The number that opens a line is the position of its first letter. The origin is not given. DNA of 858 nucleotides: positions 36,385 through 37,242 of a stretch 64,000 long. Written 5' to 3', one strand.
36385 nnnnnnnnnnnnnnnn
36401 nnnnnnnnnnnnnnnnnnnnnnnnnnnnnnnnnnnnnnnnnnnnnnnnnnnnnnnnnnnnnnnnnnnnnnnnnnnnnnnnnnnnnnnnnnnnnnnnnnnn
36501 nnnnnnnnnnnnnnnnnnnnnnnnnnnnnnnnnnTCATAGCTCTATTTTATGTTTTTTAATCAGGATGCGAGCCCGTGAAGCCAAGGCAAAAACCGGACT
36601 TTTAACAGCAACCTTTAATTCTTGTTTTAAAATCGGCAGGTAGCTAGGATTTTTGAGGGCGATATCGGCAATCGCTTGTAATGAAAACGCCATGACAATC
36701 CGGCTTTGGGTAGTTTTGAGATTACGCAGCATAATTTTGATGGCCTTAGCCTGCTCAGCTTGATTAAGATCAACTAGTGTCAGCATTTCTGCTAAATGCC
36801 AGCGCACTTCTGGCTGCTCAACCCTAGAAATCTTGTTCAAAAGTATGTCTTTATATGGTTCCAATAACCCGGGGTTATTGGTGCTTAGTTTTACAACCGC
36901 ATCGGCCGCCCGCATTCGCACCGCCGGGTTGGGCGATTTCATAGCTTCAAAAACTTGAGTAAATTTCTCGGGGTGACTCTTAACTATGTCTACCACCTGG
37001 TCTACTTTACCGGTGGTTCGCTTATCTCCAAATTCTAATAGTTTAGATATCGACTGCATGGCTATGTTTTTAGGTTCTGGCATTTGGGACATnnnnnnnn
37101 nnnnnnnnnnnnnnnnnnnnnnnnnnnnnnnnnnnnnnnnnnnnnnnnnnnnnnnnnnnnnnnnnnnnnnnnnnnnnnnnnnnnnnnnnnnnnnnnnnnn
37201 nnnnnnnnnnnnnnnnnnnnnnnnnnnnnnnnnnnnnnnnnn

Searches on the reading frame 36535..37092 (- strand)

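Call 65: search_protein_families(library=pfam, proteins=[window:36535-37092:-], max_evalue=0.0001)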
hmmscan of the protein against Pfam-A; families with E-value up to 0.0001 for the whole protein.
window:36535-37092:- (185 aa): 1 family
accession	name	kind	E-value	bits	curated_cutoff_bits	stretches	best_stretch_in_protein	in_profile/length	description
PF13646.12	HEAT_2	-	3.8e-07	30.7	27.7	0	84-159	4-71/88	HEAT repeats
